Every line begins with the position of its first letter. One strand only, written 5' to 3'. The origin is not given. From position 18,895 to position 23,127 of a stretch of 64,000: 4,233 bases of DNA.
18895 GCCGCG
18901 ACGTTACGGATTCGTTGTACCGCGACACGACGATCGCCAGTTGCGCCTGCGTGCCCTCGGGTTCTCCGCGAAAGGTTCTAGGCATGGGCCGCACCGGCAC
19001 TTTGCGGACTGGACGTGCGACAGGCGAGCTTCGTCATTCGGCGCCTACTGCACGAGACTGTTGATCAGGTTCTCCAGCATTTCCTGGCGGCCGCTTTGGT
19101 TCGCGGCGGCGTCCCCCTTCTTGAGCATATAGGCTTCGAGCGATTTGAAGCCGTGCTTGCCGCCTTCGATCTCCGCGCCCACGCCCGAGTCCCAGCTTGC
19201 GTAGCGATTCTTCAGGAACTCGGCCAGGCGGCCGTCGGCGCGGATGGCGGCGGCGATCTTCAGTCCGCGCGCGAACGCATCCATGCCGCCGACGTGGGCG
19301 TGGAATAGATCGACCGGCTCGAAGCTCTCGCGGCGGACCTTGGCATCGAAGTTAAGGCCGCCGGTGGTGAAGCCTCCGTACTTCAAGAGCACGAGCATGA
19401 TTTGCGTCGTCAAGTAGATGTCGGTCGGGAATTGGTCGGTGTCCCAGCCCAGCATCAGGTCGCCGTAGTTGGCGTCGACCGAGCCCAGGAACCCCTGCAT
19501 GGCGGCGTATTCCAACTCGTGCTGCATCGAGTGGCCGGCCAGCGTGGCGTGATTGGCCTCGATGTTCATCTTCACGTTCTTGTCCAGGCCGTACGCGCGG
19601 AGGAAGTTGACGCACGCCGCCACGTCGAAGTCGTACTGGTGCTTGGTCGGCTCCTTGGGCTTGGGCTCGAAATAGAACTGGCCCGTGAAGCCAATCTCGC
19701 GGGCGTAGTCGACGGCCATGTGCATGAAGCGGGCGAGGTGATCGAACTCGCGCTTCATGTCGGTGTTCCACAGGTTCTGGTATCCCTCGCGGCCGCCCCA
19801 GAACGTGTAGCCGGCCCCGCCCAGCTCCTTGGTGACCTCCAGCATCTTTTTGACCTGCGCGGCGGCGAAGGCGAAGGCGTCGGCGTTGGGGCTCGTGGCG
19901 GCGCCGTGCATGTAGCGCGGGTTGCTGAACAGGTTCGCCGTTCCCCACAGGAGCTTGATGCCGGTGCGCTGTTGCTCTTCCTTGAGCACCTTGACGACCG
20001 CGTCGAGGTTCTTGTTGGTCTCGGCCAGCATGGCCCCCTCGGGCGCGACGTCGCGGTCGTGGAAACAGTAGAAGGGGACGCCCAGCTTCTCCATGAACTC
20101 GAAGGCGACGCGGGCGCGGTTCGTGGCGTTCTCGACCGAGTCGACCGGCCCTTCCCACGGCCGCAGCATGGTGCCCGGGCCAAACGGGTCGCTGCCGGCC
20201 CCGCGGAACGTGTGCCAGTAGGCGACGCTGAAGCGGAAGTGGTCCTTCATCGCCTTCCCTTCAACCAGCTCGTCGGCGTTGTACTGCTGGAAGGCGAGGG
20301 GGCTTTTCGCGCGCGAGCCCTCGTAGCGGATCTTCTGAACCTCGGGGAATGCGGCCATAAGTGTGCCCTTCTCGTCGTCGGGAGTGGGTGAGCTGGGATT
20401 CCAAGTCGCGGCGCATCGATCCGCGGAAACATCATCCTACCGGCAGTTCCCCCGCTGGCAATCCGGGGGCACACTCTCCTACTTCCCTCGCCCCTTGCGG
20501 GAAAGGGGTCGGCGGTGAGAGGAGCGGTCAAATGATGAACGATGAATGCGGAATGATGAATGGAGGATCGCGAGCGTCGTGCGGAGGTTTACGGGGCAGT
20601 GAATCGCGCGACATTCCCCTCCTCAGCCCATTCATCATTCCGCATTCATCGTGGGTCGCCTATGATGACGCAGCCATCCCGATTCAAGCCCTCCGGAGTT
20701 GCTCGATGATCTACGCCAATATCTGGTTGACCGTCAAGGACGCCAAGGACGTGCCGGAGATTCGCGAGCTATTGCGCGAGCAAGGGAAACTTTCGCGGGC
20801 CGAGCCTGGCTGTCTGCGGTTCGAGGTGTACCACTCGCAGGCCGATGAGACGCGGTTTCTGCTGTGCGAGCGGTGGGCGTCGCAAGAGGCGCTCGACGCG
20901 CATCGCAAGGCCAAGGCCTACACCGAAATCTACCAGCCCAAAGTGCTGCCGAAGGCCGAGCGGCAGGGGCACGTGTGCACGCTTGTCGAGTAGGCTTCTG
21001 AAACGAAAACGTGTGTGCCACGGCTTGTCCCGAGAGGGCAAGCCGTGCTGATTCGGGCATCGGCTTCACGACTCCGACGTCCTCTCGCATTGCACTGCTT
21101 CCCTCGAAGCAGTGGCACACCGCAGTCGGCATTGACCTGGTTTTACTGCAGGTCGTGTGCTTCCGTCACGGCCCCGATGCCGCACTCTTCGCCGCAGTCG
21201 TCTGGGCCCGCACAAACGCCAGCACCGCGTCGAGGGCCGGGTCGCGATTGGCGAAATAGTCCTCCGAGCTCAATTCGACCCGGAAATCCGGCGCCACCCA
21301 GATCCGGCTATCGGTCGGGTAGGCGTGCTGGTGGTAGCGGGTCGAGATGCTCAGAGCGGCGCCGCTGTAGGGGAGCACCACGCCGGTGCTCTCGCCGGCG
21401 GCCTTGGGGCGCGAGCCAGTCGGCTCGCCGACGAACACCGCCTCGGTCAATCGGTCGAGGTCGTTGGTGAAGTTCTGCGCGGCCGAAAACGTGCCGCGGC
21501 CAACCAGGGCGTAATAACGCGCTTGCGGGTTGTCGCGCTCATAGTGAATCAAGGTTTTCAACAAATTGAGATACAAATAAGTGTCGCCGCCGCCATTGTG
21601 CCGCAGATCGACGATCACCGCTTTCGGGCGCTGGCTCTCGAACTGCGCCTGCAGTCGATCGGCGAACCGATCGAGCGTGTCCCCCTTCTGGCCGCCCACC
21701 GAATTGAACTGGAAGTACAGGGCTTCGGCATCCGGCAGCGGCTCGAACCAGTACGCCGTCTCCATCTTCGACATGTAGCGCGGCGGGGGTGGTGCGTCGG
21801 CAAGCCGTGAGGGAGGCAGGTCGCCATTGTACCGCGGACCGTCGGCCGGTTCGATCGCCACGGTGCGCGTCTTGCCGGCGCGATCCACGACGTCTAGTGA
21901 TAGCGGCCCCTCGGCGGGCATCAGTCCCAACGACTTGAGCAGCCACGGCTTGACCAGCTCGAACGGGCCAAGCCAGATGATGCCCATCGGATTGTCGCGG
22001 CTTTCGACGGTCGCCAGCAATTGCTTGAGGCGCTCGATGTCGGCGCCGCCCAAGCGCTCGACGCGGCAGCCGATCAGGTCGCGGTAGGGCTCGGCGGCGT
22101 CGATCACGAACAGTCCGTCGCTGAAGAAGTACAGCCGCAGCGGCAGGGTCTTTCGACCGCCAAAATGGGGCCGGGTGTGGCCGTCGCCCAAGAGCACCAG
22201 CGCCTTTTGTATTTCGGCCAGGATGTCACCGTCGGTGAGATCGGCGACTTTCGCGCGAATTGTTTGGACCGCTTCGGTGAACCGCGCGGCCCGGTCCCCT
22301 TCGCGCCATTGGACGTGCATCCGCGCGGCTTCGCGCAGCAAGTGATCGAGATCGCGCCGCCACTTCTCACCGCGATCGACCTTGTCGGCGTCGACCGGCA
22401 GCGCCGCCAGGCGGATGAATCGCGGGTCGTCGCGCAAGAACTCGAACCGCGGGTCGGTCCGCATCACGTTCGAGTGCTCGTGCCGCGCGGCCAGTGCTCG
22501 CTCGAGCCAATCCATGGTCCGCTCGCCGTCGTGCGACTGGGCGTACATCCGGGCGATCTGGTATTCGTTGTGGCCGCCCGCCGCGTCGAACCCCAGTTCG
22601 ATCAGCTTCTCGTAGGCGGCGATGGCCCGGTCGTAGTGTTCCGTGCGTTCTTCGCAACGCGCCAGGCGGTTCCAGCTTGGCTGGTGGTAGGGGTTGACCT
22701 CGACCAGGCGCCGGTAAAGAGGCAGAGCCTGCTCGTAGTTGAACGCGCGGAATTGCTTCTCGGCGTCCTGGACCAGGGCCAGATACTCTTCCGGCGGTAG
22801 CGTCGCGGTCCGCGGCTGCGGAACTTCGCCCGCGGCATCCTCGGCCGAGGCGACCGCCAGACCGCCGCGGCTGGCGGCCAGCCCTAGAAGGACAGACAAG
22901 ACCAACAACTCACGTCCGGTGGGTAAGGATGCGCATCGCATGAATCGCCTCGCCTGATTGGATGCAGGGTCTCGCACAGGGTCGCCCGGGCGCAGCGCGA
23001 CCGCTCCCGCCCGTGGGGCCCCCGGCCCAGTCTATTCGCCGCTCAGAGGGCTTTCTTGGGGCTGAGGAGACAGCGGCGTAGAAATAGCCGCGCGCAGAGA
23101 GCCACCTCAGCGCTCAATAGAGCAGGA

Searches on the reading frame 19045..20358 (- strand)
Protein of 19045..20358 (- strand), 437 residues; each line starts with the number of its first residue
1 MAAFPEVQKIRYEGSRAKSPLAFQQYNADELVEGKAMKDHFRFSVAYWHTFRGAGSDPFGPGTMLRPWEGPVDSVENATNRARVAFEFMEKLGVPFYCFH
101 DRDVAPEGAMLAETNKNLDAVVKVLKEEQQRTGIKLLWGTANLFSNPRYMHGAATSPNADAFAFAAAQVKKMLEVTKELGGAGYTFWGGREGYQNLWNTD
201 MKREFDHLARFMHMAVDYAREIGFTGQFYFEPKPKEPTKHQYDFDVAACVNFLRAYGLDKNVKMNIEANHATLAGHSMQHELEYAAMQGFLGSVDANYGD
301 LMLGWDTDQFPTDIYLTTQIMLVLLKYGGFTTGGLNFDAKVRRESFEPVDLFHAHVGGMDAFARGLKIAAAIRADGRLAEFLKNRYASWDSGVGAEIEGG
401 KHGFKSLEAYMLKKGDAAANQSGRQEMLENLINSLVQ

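Call 54: search_protein_families(library=pfam, proteins=[window:19045-20358:-], max_evalue=0.001)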
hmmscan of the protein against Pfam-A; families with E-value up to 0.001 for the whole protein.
window:19045-20358:- (437 aa): 1 family
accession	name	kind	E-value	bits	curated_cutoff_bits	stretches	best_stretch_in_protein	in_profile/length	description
PF01261.30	AP_endonuc_2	-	2e-10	41.3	31.1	1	119-284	27-175/249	Xylose isomerase-like TIM barrel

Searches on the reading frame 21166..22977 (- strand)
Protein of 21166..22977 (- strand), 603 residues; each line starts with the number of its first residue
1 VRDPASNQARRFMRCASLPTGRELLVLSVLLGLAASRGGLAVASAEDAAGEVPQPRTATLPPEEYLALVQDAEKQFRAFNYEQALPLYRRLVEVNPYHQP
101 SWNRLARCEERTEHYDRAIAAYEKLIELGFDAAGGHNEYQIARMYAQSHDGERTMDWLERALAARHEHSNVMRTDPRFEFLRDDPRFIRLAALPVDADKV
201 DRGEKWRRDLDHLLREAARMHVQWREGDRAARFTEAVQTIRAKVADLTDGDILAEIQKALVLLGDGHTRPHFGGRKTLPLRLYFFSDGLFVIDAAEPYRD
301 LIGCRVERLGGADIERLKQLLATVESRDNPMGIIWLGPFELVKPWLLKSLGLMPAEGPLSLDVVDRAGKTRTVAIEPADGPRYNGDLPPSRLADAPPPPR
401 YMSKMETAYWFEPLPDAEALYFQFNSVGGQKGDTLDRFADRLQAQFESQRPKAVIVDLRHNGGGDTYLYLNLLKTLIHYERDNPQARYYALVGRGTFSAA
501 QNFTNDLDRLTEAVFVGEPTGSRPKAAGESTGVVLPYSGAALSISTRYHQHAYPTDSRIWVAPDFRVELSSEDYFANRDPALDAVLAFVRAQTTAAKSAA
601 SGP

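Call 54: search_protein_families(library=pfam, proteins=[window:21166-22977:-], max_evalue=0.001)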
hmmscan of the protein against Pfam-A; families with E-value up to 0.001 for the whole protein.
window:21166-22977:- (603 aa): 8 families
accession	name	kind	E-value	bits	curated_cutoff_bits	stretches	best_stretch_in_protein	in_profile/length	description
PF03572.23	Peptidase_S41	-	3.3e-08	33.7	24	1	421-522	4-123/165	Peptidase family S41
PF14559.12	TPR_19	-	4e-07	30.7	25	1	78-128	4-54/68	Tetratricopeptide repeat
PF07719.23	TPR_2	-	2.6e-06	27.6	27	0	102-128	4-30/34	Tetratricopeptide repeat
PF13181.12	TPR_8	-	3.9e-05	23.9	25.7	0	101-128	3-30/34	Tetratricopeptide repeat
PF00515.34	TPR_1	-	4.3e-05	23.6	27.8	0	101-128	3-30/34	Tetratricopeptide repeat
PF13432.12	TPR_16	-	4.5e-05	24.2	32.7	1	80-127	12-59/65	Tetratricopeptide repeat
PF13428.12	TPR_14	-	7.4e-05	23.5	23.5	0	76-107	12-43/44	Tetratricopeptide repeat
PF03704.23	BTAD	-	0.00051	20.9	22.1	1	49-128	46-125/146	Bacterial transcriptional activator domain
